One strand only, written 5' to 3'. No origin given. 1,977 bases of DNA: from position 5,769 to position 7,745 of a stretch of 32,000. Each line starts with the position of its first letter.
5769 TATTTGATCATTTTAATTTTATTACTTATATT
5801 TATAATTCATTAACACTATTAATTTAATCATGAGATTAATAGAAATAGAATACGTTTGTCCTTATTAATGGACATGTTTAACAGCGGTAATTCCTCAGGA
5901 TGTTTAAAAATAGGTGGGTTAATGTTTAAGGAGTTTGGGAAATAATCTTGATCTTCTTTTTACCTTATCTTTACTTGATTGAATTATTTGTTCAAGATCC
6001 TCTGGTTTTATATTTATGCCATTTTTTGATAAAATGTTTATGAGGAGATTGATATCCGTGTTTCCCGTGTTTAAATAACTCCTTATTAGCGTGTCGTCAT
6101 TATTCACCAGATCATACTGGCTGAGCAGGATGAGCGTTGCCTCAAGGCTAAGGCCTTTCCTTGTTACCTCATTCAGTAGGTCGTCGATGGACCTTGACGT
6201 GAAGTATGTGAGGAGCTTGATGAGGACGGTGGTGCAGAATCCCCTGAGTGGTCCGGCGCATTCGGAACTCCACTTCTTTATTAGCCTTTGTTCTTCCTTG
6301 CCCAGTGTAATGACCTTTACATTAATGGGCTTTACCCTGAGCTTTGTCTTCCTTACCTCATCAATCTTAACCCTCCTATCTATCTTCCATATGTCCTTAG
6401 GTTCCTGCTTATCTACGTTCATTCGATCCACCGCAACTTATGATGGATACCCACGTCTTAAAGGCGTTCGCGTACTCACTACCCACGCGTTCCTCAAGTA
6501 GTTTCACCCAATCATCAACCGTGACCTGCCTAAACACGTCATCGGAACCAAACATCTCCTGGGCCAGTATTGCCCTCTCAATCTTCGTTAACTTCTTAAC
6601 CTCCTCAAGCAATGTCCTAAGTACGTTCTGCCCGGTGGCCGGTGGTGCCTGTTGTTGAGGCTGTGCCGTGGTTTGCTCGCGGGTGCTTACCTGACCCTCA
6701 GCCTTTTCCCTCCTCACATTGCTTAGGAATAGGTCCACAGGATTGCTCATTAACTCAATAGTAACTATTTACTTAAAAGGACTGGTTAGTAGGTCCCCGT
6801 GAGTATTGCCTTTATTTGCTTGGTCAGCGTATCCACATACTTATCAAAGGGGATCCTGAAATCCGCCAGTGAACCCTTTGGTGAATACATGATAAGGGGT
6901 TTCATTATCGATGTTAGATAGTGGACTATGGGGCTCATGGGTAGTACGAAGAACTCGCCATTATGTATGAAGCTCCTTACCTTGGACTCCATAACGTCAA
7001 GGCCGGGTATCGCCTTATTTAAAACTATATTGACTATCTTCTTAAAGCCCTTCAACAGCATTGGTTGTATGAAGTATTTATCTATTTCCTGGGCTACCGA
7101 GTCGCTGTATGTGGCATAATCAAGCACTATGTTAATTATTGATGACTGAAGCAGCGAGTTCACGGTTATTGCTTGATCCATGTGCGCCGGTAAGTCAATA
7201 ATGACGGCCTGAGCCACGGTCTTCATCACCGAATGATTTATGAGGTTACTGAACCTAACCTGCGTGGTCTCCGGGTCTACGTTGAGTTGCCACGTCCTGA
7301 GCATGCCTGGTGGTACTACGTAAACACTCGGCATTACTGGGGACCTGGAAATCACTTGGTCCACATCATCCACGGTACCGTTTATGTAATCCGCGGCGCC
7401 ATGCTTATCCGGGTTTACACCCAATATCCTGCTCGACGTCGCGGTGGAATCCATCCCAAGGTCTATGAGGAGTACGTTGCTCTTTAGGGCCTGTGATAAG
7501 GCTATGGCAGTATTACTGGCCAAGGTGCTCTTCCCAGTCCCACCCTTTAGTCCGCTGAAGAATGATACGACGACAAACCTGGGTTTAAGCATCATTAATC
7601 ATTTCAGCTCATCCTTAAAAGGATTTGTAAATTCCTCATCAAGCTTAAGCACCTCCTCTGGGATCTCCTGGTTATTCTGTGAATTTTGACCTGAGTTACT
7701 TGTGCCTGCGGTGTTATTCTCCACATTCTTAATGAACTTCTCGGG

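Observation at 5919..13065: Type IV pilus-like assembly locus with an unusual gene complement (two prepilins, two ORFan surface proteins, platform, ATPase, ParA/MinD, two small ORFans)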

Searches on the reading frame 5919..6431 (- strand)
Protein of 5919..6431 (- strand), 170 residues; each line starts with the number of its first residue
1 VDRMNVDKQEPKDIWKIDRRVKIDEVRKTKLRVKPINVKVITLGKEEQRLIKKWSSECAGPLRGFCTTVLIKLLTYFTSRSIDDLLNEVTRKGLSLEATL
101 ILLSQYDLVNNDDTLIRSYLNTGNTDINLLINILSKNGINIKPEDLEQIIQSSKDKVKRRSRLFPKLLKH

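Call 3: search_protein_families(library=pfam, proteins=[window:5919-6431:-], max_evalue=1)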
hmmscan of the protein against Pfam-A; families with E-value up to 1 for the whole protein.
window:5919-6431:- (170 aa): 4 families
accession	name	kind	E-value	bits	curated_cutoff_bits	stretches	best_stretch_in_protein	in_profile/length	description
PF14848.11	HU-DNA_bdg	-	0.0046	17.4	30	1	110-158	14-62/124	DNA-binding domain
PF25361.1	AAA_lid_RFC1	-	0.11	12.4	34.9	1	131-154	9-32/59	RFC1-like, AAA+ ATPase lid domain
PF12980.13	DUF3864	-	0.35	11.6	27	0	84-120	43-77/80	Domain of Unknown Function with PDB structure (DUF3864)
PF12221.13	HflK_N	-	0.36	11.2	22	1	137-158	17-38/44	Bacterial membrane protein N terminal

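Call 4: search_protein_families(library=ncbifam, proteins=[window:5919-6431:-], max_evalue=1)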
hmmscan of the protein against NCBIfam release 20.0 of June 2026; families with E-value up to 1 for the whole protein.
window:5919-6431:- (170 aa): 1 family
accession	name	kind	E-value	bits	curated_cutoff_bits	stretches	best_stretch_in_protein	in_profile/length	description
NF004260.2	PRK05686.2-1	equivalog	0.085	12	550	1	73-168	156-250/316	flagellar motor switch protein FliG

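Call 80: search_protein_families(library=phrogs, proteins=[window:5919-6431:-], max_evalue=0.01)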
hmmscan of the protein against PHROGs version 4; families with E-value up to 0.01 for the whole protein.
window:5919-6431:- (170 aa): 0 families

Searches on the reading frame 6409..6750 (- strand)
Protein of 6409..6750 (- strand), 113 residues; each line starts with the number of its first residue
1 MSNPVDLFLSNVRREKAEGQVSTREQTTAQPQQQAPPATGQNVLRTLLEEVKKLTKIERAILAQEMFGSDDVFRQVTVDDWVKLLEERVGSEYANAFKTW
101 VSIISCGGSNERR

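Call 3: search_protein_families(library=pfam, proteins=[window:6409-6750:-], max_evalue=1)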
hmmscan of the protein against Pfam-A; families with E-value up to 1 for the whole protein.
window:6409-6750:- (113 aa): 0 families

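Call 4: search_protein_families(library=ncbifam, proteins=[window:6409-6750:-], max_evalue=1)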
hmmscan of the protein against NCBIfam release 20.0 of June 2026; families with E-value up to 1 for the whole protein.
window:6409-6750:- (113 aa): 1 family
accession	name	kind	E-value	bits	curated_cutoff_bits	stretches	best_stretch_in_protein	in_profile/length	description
NF009174.0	PRK12522.1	equivalog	0.012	15.6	217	1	60-105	21-62/175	RNA polymerase sigma factor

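Call 80: search_protein_families(library=phrogs, proteins=[window:6409-6750:-], max_evalue=0.01)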
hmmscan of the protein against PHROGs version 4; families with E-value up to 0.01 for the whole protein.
window:6409-6750:- (113 aa): 0 families

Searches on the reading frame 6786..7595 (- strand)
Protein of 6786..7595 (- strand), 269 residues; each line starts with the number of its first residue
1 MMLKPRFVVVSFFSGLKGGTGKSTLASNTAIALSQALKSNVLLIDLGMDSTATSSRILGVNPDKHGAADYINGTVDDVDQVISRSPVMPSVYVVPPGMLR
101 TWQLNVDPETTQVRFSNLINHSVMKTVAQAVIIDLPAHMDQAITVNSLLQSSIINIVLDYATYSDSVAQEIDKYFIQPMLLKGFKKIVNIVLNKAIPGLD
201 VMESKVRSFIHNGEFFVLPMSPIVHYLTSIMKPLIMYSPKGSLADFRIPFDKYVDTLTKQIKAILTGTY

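Call 3: search_protein_families(library=pfam, proteins=[window:6786-7595:-], max_evalue=1)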
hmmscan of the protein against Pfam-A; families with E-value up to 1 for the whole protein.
window:6786-7595:- (269 aa): 7 families
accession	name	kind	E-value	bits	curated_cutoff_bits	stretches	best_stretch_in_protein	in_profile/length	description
PF01656.29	CbiA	-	6.1e-10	39.6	25.4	1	14-85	4-72/125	CobQ/CobB/MinD/ParA nucleotide binding domain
PF13614.12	AAA_31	-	1.8e-08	35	27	1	13-165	6-154/177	AAA domain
PF06564.18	CBP_BcsQ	-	3.3e-05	24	21.3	1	13-144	6-132/234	Cellulose biosynthesis protein BcsQ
PF10609.15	ParA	-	0.001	19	27.1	1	13-47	9-41/246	NUBPL iron-transfer P-loop NTPase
PF02374.21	ArsA_ATPase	-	0.0053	16.5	24.3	1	12-44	5-35/305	Anion-transporting ATPase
PF09140.17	MipZ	-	0.045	13.5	20.7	1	14-48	6-39/262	ATPase MipZ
PF00142.24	Fer4_NifH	-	0.084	12.8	25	1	17-57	8-45/271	4Fe-4S iron sulfur cluster binding proteins, NifH/frxC family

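Call 4: search_protein_families(library=ncbifam, proteins=[window:6786-7595:-], max_evalue=1)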
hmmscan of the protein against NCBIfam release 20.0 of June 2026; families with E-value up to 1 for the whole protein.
window:6786-7595:- (269 aa): 21 families
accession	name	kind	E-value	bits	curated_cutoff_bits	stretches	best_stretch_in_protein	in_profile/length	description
TIGR01969.1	minD_arch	subfamily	8.8e-10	38.2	201.75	1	9-244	2-220/251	cell division ATPase MinD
TIGR03018.1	pepcterm_TyrKin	hypoth_equivalog_domain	2.6e-07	30.2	230.65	1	18-101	45-125/207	XrtA-associated tyrosine autokinase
NF041546.1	ParA_partition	equivalog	1.1e-06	28.4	180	1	17-53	8-43/203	ParA family partition ATPase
TIGR03371.1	cellulose_yhjQ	equivalog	6.1e-06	25.9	157.85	1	14-162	7-149/246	cellulose biosynthesis protein BcsQ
NF047398.1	AAA_KGGVGR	domain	9e-06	26.1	90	1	11-76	5-70/190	KGGVGR-motif variant AAA ATPase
TIGR01007.1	eps_fam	subfamily_domain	4.4e-05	23.1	108.05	1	16-194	25-189/204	polysaccharide biosynthesis tyrosine autokinase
TIGR03029.1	EpsG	equivalog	0.00018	20.8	313.8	1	17-142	112-229/274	chain length determinant protein tyrosine kinase EpsG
TIGR03815.1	CpaE_hom_Actino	equivalog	0.00094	18.4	154.45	1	9-143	113-238/340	septum site-determining protein Ssd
TIGR01968.1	minD_bact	equivalog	0.0012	18.3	212.9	1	12-144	6-128/261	septum site-determining protein MinD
NF041136.1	MrpORP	equivalog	0.0024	17.2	450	1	13-62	11-57/365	iron-sulfur cluster carrier protein MrpORP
NF053622.1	ATPseBagAMYCTU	equivalog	0.0033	16.9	400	1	14-46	13-43/325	ATPase BagA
NF041283.1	PrgP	equivalog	0.0041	16.5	400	1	13-54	7-48/297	ParA superfamily DNA segregation protein PrgP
NF033200.1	F430_CfbC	exception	0.0046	16.4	402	1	17-58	8-46/260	Ni-sirohydrochlorin a,c-diamide reductive cyclase ATP-dependent reductase subunit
TIGR01287.1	nifH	equivalog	0.0062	15.9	394.35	1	17-58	8-46/275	nitrogenase iron protein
TIGR04291.1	arsen_driv_ArsA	equivalog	0.027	13.2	650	1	11-43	6-36/565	arsenical pump-driving ATPase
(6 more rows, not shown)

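Call 79: search_solved_structures(query=window:6786-7595:-, max_evalue=0.01)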
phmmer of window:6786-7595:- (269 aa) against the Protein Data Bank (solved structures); distinct sequences matched with E-value up to 0.01: 7.
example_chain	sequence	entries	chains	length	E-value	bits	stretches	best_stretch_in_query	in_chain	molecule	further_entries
1hyq_A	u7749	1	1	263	6.6e-07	32.2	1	14-254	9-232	CELL DIVISION INHIBITOR (MIND-1)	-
8jmj_A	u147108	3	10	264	1.3e-05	27.9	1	14-241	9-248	SpoOJ regulator (Soj)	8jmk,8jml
6iub_A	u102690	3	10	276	1.9e-05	27.4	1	14-241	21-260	SpoOJ regulator (Soj)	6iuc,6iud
1ion_A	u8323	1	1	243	3.2e-05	26.7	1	9-258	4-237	PROBABLE CELL DIVISION INHIBITOR MIND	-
1g3q_A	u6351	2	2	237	7.4e-05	25.5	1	9-151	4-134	CELL DIVISION INHIBITOR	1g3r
3ea0_A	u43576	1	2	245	0.00057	22.6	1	13-141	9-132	ATPase, ParA family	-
8ray_B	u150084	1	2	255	0.0049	19.5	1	13-241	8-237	ParA family protein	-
